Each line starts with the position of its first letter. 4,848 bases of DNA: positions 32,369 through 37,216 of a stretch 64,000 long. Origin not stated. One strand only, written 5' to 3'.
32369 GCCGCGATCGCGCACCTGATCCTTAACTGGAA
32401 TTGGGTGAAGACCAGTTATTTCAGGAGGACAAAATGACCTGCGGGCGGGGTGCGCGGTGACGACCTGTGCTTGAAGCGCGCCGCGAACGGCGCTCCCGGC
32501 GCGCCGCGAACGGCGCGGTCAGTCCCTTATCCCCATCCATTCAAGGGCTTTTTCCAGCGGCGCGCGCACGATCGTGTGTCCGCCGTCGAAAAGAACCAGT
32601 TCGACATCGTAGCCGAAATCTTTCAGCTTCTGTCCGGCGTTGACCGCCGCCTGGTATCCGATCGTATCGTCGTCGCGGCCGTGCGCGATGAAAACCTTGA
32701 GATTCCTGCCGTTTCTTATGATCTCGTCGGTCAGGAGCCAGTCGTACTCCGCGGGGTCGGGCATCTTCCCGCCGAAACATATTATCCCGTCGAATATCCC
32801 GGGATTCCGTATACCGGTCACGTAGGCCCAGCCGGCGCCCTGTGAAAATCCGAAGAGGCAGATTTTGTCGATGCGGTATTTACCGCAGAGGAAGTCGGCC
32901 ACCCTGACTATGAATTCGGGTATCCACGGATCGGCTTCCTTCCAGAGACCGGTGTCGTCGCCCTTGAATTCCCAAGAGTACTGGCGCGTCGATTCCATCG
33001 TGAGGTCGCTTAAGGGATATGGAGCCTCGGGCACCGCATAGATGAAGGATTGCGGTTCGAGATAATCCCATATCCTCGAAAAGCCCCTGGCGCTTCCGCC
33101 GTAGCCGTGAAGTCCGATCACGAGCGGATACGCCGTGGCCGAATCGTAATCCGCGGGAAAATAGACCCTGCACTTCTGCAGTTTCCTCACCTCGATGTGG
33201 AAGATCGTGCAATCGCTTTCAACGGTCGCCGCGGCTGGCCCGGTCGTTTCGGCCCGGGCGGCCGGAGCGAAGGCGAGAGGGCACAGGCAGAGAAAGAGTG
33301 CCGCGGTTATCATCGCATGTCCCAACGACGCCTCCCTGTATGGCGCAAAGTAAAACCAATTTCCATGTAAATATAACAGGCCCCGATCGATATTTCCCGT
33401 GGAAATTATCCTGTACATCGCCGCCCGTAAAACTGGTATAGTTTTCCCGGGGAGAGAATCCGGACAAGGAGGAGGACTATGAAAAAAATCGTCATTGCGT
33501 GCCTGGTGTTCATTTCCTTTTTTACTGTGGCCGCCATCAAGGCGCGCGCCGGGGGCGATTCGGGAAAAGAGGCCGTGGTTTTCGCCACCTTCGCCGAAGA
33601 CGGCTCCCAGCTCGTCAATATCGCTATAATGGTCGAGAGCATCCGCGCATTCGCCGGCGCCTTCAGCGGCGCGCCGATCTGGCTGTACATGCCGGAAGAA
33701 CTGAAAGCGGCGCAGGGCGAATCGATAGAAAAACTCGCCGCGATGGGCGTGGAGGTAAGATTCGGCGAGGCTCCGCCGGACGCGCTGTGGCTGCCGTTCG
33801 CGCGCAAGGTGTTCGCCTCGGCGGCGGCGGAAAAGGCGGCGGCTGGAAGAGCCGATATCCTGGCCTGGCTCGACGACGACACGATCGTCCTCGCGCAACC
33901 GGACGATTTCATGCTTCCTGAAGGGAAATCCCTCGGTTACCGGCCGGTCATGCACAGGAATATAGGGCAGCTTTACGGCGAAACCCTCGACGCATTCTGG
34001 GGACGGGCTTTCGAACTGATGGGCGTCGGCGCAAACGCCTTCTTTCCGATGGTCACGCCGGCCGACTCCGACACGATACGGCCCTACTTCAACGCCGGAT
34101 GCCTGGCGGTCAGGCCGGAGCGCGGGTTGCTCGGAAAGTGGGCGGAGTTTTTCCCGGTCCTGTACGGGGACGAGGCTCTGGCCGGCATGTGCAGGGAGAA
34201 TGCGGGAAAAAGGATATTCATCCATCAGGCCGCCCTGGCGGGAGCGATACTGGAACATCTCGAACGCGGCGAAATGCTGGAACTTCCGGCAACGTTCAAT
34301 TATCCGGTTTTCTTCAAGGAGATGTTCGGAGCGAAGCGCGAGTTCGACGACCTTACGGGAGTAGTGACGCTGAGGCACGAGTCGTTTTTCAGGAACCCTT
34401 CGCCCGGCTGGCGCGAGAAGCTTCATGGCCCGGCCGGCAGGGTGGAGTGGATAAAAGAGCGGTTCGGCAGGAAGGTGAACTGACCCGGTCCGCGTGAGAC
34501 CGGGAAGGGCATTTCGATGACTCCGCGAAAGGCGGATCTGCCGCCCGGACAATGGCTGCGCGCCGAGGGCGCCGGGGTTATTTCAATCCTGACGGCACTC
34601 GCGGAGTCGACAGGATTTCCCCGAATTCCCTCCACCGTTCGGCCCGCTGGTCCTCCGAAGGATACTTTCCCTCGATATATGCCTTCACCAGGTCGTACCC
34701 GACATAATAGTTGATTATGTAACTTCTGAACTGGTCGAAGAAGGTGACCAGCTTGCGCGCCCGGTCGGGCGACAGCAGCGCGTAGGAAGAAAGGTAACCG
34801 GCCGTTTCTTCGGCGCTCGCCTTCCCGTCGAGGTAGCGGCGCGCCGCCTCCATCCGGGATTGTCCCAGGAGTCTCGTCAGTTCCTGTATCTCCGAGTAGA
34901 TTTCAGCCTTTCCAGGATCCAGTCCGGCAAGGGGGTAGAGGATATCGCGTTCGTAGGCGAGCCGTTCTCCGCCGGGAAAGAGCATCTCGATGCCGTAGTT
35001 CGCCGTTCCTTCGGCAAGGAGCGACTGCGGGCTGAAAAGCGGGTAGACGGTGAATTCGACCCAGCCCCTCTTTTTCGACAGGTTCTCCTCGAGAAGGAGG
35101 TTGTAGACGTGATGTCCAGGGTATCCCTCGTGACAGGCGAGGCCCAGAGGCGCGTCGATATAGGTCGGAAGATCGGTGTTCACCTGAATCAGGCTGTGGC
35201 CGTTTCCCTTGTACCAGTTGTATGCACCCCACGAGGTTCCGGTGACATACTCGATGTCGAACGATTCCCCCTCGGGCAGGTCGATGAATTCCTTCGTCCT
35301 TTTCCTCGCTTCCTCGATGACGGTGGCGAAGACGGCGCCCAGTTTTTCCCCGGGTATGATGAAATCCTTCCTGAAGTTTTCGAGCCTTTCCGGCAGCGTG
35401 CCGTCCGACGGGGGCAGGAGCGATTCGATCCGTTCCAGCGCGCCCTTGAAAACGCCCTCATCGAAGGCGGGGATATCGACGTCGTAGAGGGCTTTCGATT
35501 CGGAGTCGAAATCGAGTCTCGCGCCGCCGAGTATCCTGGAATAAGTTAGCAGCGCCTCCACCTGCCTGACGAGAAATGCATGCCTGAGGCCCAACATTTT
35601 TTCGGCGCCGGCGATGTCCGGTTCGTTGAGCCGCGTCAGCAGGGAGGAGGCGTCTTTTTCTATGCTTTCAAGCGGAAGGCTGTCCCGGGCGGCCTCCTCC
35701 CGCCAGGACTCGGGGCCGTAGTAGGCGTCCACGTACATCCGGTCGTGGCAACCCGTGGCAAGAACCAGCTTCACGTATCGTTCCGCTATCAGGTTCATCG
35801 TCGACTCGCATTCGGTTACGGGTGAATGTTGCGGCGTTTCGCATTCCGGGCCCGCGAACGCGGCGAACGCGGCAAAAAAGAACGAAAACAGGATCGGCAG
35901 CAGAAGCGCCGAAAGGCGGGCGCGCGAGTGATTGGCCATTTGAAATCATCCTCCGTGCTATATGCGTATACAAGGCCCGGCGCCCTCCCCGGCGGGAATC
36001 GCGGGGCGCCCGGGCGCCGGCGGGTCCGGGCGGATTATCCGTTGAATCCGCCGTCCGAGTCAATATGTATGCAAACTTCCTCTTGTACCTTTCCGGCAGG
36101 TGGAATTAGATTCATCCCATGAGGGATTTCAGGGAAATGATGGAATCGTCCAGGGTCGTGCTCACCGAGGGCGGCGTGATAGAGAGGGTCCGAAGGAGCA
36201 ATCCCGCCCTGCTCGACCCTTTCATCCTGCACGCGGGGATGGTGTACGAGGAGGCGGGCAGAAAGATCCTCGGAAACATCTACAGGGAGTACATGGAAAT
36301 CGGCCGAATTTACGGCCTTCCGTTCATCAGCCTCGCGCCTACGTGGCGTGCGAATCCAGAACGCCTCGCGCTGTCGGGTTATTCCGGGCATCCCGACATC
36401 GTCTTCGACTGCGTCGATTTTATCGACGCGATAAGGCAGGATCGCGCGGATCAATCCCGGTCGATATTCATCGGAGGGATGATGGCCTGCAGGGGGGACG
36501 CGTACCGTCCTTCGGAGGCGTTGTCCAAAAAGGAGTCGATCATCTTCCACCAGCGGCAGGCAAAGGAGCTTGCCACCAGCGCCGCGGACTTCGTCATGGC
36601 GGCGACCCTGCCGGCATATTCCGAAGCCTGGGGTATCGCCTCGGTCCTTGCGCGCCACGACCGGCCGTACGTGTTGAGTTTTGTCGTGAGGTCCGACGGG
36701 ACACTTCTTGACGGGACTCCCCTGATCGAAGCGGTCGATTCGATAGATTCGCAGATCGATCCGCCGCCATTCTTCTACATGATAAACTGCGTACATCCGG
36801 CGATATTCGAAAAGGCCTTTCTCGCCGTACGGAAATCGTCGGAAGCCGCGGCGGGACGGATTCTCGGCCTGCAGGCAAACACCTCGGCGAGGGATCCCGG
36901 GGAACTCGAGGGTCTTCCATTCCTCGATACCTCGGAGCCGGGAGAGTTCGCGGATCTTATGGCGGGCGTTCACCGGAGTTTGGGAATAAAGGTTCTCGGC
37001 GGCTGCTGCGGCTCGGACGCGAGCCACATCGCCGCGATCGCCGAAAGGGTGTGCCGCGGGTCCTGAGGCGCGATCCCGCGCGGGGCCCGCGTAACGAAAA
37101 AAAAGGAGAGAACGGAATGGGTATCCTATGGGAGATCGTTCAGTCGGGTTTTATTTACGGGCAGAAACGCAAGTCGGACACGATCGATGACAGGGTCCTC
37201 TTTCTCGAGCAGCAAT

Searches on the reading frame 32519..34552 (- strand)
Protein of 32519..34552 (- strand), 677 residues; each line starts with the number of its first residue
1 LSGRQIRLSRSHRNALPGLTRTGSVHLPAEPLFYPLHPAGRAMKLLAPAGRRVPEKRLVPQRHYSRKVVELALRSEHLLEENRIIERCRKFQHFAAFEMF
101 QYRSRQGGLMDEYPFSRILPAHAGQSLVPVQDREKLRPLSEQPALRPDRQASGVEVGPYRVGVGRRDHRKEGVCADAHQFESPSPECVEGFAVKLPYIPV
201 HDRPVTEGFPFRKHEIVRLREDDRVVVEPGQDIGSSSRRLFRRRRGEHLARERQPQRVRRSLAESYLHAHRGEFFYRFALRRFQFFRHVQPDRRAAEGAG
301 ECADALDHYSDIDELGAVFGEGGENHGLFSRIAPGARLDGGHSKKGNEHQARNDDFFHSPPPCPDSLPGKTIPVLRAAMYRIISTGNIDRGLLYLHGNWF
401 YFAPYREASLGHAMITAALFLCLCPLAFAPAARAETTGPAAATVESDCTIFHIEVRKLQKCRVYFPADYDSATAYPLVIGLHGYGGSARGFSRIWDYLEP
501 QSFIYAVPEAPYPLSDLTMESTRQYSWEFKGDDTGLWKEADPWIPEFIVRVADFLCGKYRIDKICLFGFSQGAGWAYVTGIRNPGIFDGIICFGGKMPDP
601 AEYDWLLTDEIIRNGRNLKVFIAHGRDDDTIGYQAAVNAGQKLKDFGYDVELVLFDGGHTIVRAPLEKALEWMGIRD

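Call 61: search_protein_families(library=pfam, proteins=[window:32519-34552:-], max_evalue=0.0001)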
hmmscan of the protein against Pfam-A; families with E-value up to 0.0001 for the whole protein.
window:32519-34552:- (677 aa): 2 families
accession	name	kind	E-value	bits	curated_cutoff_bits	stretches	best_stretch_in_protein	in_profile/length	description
PF02230.22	Abhydrolase_2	-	3.2e-14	53.7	23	1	474-672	13-212/217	Phospholipase/Carboxylesterase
PF00756.26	Esterase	-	1.5e-05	25.3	22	1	460-642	9-208/251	Putative esterase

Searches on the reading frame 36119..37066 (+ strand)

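Call 5: search_protein_families(library=pfam, proteins=[window:36119-37066:+], max_evalue=0.01)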
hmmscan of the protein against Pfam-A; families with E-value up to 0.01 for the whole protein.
window:36119-37066:+ (315 aa): 1 family
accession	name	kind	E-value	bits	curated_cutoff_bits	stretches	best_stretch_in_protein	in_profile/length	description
PF02574.22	S-methyl_trans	-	1.3e-27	97.9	22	1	48-311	31-283/283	Homocysteine S-methyltransferase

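Call 6: search_protein_families(library=ncbifam, proteins=[window:36119-37066:+], max_evalue=0.01)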
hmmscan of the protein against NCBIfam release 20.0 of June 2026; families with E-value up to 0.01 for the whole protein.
window:36119-37066:+ (315 aa): 5 families
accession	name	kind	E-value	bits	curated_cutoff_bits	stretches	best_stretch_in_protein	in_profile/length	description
NF007020.0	PRK09485.1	equivalog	5e-17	61.9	215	1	3-310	3-302/306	homocysteine S-methyltransferase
NF006396.0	PRK08645.1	equivalog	8.6e-10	37.3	453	1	112-311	96-284/611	bifunctional homocysteine S-methyltransferase/methylenetetrahydrofolate reductase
NF005718.0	PRK07534.1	equivalog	1.2e-08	34.6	338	1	111-309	101-292/337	betaine--homocysteine S-methyltransferase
TIGR02082.1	metH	equivalog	0.00011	19.9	1010.85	1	272-311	273-312/1182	methionine synthase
NF007024.0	PRK09490.1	equivalog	0.0034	15.2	1497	1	273-311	291-329/1234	methionine synthase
